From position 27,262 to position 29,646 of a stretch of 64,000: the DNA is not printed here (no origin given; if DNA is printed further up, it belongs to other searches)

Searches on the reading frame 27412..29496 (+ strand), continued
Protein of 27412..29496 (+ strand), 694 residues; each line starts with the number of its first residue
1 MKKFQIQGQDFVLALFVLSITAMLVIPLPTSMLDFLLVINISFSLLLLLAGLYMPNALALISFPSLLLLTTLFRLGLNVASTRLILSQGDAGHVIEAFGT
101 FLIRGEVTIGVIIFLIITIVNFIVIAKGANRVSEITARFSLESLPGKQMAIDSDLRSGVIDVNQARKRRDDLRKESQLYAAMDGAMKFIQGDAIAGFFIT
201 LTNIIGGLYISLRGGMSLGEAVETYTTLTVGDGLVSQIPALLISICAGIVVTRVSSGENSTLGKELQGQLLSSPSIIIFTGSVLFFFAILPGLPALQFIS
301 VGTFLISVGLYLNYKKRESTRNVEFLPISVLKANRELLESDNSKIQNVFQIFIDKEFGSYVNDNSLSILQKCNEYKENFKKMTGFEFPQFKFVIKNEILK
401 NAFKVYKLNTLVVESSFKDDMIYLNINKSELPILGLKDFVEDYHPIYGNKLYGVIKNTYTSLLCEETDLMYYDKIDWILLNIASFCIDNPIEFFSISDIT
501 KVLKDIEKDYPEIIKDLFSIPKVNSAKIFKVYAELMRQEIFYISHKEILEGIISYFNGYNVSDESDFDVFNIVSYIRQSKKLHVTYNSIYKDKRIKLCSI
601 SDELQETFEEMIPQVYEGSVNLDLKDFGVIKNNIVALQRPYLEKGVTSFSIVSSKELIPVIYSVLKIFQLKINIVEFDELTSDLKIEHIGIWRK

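Call 37: search_solved_structures(query=window:27412-29496:+, max_evalue=0.00001, show_alignments=5)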
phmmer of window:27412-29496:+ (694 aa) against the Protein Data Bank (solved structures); distinct sequences matched with E-value up to 0.00001: 6.
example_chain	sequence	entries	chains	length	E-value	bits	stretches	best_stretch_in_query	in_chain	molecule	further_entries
7alw_A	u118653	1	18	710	8e-97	328.6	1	9-322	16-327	Low calcium response protein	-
7awa_A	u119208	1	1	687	1.4e-89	304.6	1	9-312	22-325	Secretion system apparatus protein SsaV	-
36hw_A2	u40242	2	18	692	2.5e-87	297.2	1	14-330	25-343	Flagellar biosynthesis protein FlhA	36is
7amy_A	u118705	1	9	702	6.4e-84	285.9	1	13-690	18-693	Flagellar biosynthesis protein FlhA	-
12dv_B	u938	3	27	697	1.4e-64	222.1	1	9-321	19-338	Flagellar biosynthesis protein FlhA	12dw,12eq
6wa6_A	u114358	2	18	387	3.6e-07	32.4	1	463-628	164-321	Low calcium response locus protein D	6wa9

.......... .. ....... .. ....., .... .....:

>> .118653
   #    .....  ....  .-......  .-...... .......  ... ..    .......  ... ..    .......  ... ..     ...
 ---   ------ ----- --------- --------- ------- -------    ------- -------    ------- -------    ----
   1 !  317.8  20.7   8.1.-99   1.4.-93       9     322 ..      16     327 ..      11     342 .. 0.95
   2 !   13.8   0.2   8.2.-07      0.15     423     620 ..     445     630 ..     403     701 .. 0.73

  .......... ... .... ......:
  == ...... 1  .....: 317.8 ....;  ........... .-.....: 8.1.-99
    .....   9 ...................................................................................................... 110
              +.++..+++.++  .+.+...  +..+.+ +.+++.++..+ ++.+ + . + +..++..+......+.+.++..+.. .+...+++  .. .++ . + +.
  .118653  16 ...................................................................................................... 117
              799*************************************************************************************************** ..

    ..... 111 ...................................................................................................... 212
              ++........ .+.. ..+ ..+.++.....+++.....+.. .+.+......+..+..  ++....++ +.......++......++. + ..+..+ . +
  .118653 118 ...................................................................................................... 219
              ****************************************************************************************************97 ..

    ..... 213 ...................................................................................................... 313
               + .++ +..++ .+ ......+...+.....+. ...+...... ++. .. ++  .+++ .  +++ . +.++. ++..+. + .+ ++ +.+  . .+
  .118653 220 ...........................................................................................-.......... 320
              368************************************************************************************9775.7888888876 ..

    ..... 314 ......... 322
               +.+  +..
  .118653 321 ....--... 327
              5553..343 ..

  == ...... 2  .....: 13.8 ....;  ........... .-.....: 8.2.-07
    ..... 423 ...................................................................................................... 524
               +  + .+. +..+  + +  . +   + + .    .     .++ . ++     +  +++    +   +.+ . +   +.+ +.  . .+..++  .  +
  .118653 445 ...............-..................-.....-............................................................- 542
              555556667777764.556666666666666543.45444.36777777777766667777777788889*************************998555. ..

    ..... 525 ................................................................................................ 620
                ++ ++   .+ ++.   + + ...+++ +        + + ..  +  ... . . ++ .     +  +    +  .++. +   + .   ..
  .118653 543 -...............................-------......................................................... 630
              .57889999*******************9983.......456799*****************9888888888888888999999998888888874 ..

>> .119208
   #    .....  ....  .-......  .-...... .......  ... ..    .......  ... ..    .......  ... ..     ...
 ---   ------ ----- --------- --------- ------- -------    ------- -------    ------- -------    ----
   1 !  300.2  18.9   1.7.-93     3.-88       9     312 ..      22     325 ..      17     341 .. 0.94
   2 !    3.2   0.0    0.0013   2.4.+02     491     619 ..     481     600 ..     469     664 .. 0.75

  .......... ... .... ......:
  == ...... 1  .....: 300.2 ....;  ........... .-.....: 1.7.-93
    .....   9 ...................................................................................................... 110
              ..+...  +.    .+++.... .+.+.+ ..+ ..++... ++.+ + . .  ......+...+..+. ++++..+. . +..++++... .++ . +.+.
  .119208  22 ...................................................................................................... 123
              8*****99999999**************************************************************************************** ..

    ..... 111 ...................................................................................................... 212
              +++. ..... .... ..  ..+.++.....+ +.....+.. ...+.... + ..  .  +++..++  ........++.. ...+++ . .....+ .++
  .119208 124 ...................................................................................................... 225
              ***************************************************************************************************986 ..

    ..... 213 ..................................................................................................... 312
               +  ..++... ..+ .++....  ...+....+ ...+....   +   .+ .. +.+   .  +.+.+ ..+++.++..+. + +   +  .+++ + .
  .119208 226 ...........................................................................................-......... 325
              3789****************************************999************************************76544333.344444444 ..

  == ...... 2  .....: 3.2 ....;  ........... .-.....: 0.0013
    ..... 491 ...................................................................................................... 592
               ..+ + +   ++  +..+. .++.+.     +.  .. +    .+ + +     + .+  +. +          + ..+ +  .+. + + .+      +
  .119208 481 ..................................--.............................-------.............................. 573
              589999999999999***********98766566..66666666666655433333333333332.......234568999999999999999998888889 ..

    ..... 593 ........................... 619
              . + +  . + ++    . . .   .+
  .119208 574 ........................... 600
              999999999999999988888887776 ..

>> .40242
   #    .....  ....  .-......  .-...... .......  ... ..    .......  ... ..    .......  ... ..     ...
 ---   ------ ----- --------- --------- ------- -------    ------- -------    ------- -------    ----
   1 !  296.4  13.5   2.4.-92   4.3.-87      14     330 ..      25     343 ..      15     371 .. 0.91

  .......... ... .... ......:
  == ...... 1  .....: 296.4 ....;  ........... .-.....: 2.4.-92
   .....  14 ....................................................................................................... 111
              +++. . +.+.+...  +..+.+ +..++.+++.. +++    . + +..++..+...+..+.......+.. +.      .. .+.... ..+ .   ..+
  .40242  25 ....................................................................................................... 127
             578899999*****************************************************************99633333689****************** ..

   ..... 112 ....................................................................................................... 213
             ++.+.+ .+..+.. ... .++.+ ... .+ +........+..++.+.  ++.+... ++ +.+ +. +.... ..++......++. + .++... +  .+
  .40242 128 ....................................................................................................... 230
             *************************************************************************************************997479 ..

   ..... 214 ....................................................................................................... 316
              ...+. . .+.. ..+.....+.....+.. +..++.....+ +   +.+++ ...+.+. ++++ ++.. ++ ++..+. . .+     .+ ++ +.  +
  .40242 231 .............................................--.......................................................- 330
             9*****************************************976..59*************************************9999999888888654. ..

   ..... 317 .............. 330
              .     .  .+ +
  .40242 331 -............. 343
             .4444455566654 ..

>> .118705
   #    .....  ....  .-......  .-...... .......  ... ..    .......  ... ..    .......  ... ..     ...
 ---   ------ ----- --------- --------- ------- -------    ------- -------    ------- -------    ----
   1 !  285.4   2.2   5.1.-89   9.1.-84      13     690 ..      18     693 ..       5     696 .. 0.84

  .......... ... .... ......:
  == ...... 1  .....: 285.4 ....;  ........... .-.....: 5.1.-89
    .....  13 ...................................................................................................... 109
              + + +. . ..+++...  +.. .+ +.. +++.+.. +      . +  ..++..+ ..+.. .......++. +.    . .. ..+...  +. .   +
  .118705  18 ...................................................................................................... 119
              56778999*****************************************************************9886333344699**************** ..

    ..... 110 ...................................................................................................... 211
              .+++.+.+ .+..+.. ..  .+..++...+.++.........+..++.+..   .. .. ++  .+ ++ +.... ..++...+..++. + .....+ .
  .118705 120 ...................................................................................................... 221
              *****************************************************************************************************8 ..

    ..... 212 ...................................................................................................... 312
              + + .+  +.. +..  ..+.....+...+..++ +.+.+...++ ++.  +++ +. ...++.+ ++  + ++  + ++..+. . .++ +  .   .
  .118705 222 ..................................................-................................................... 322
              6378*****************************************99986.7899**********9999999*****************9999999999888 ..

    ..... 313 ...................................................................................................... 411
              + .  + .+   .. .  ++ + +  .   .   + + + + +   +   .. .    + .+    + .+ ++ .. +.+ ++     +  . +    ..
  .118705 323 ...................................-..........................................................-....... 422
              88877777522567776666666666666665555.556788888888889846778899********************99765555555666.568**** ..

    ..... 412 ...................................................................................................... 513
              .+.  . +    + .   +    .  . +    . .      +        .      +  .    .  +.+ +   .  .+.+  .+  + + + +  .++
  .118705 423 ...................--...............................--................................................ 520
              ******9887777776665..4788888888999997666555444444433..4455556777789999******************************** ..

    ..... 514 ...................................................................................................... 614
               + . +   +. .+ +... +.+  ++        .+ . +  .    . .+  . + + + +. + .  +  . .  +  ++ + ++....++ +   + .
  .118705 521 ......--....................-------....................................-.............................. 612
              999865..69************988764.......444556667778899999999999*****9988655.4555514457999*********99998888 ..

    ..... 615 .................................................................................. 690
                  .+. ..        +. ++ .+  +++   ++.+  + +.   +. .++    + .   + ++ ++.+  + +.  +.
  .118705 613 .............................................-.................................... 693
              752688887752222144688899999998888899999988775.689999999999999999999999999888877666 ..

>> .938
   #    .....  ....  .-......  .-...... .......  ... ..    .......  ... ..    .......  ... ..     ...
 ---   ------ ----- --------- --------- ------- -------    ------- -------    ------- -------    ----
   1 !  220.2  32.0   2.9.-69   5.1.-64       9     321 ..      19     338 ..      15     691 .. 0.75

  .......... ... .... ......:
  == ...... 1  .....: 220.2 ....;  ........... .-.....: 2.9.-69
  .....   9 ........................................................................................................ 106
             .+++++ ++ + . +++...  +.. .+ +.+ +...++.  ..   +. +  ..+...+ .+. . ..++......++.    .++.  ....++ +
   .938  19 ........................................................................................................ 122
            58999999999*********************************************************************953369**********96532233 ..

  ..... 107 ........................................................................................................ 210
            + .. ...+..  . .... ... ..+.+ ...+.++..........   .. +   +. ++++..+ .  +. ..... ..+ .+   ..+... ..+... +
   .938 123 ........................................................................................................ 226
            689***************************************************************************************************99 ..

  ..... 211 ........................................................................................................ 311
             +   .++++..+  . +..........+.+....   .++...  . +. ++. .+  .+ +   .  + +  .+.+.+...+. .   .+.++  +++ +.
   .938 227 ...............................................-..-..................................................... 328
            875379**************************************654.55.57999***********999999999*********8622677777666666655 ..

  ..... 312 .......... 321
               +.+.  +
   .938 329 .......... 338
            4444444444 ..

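Call 38: search_protein_families(library=ncbifam, proteins=[P0157, P0137, P0212, P0125, P0132, P0172, P0128, P0159, P0229], max_evalue=1e-20)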
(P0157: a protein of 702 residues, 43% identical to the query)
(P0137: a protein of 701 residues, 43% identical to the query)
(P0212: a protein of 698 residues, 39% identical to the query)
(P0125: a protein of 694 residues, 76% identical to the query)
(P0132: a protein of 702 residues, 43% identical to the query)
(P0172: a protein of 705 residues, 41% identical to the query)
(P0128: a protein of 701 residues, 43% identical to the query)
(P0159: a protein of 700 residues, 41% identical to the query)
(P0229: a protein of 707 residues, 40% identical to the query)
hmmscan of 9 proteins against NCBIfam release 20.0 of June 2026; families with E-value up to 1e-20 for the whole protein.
P0157 (702 aa): 5 families
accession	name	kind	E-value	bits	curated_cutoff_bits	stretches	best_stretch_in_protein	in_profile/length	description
TIGR01399.1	hrcV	equivalog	3.6e-169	564.4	692.25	1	8-697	2-674/677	type III secretion system export apparatus subunit SctV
TIGR01398.1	FlhA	equivalog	2.1e-153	512.1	772.1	1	9-699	2-677/678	flagellar biosynthesis protein FlhA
NF011865.0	PRK15337.1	equivalog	1.4e-143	479.7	800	1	10-695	14-681/686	EscV/YscV/HrcV family type III secretion system export apparatus protein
NF009363.0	PRK12720.1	equivalog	1.2e-139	466.8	993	1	8-697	16-668/683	EscV/YscV/HrcV family type III secretion system export apparatus protein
NF004571.0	PRK05910.1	equivalog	3e-58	197.7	670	1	5-296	4-289/584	type III secretion system protein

P0137 (701 aa): 5 families
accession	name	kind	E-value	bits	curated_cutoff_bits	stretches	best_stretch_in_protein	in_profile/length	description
TIGR01399.1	hrcV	equivalog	3e-172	574.6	692.25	1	8-694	2-675/677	type III secretion system export apparatus subunit SctV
TIGR01398.1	FlhA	equivalog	6e-164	547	772.1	1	9-694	2-676/678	flagellar biosynthesis protein FlhA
NF011865.0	PRK15337.1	equivalog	9.2e-142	473.7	800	1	8-691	13-681/686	EscV/YscV/HrcV family type III secretion system export apparatus protein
NF009363.0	PRK12720.1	equivalog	2.3e-136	456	993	1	2-614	10-593/683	EscV/YscV/HrcV family type III secretion system export apparatus protein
NF004571.0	PRK05910.1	equivalog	4.1e-63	213.7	670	1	16-308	15-298/584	type III secretion system protein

P0212 (698 aa): 5 families
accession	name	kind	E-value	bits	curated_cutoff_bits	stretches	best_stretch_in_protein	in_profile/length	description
TIGR01399.1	hrcV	equivalog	2.6e-165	551.6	692.25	1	10-696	2-677/677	type III secretion system export apparatus subunit SctV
TIGR01398.1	FlhA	equivalog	1.4e-147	492.9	772.1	1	12-696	3-678/678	flagellar biosynthesis protein FlhA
NF011865.0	PRK15337.1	equivalog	7.1e-136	454.3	800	1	9-695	11-685/686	EscV/YscV/HrcV family type III secretion system export apparatus protein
NF009363.0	PRK12720.1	equivalog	1.5e-132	443.3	993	1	12-692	18-667/683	EscV/YscV/HrcV family type III secretion system export apparatus protein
NF004571.0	PRK05910.1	equivalog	1.7e-58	198.5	670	1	19-302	16-293/584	type III secretion system protein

P0125 (694 aa): 5 families
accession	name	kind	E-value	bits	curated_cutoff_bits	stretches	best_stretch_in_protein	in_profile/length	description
TIGR01399.1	hrcV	equivalog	1.1e-160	536.4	692.25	1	8-690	2-675/677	type III secretion system export apparatus subunit SctV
TIGR01398.1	FlhA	equivalog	2.2e-146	488.9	772.1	1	9-691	2-677/678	flagellar biosynthesis protein FlhA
NF009363.0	PRK12720.1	equivalog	9.4e-128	427.5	993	1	7-688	15-667/683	EscV/YscV/HrcV family type III secretion system export apparatus protein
NF011865.0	PRK15337.1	equivalog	1.1e-127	427.2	800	1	12-689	17-683/686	EscV/YscV/HrcV family type III secretion system export apparatus protein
NF004571.0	PRK05910.1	equivalog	2.6e-62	211.1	670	1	7-320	6-312/584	type III secretion system protein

P0132 (702 aa): 5 families
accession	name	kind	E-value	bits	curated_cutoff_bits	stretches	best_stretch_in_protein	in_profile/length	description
TIGR01399.1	hrcV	equivalog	5.2e-172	573.8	692.25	1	8-697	2-674/677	type III secretion system export apparatus subunit SctV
TIGR01398.1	FlhA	equivalog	1.1e-152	509.7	772.1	1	9-698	2-676/678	flagellar biosynthesis protein FlhA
NF011865.0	PRK15337.1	equivalog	1.4e-145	486.3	800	1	5-695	9-681/686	EscV/YscV/HrcV family type III secretion system export apparatus protein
NF009363.0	PRK12720.1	equivalog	1.1e-132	443.8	993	1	8-693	16-664/683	EscV/YscV/HrcV family type III secretion system export apparatus protein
NF004571.0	PRK05910.1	equivalog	2.6e-65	221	670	1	12-306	11-299/584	type III secretion system protein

P0172 (705 aa): 5 families
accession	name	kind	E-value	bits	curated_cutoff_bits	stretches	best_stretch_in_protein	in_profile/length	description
TIGR01399.1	hrcV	equivalog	1.1e-168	562.8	692.25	1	7-697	2-676/677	type III secretion system export apparatus subunit SctV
TIGR01398.1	FlhA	equivalog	3.4e-154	514.7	772.1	1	9-697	3-677/678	flagellar biosynthesis protein FlhA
NF011865.0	PRK15337.1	equivalog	1.2e-140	470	800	1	9-696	14-684/686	EscV/YscV/HrcV family type III secretion system export apparatus protein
NF009363.0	PRK12720.1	equivalog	8.7e-135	450.8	993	1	8-702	17-675/683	EscV/YscV/HrcV family type III secretion system export apparatus protein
NF004571.0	PRK05910.1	equivalog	9.2e-63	212.6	670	1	12-321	12-311/584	type III secretion system protein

P0128 (701 aa): 5 families
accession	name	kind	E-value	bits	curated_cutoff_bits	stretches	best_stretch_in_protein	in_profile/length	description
TIGR01399.1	hrcV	equivalog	7.1e-172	573.3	692.25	1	9-697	2-675/677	type III secretion system export apparatus subunit SctV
TIGR01398.1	FlhA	equivalog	8.3e-161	536.6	772.1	1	10-696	2-675/678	flagellar biosynthesis protein FlhA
NF011865.0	PRK15337.1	equivalog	5.1e-148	494.4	800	1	5-694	8-681/686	EscV/YscV/HrcV family type III secretion system export apparatus protein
NF009363.0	PRK12720.1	equivalog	3.3e-136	455.5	993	1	7-694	14-666/683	EscV/YscV/HrcV family type III secretion system export apparatus protein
NF004571.0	PRK05910.1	equivalog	5.3e-68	229.9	670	1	9-307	7-299/584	type III secretion system protein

P0159 (700 aa): 5 families
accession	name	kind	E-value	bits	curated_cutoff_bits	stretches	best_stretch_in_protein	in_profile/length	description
TIGR01399.1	hrcV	equivalog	5.2e-179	596.9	692.25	1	4-694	2-674/677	type III secretion system export apparatus subunit SctV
TIGR01398.1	FlhA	equivalog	7.6e-162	540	772.1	1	5-695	2-676/678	flagellar biosynthesis protein FlhA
NF011865.0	PRK15337.1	equivalog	3.3e-152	508.3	800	1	4-693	12-682/686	EscV/YscV/HrcV family type III secretion system export apparatus protein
NF009363.0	PRK12720.1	equivalog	6.9e-141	470.9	993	1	2-695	14-669/683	EscV/YscV/HrcV family type III secretion system export apparatus protein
NF004571.0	PRK05910.1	equivalog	5.1e-62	210.2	670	1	9-304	12-301/584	type III secretion system protein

P0229 (707 aa): 5 families
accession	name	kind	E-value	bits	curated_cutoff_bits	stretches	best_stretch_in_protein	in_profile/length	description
TIGR01399.1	hrcV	equivalog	1.2e-162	542.8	692.25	1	6-693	3-674/677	type III secretion system export apparatus subunit SctV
TIGR01398.1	FlhA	equivalog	1.2e-151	506.3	772.1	1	6-694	2-676/678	flagellar biosynthesis protein FlhA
NF011865.0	PRK15337.1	equivalog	1.3e-133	446.8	800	1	7-691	14-681/686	EscV/YscV/HrcV family type III secretion system export apparatus protein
NF009363.0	PRK12720.1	equivalog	3.9e-133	445.3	993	1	6-612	17-591/683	EscV/YscV/HrcV family type III secretion system export apparatus protein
NF004571.0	PRK05910.1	equivalog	4.1e-61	207.2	670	1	13-299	15-295/584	type III secretion system protein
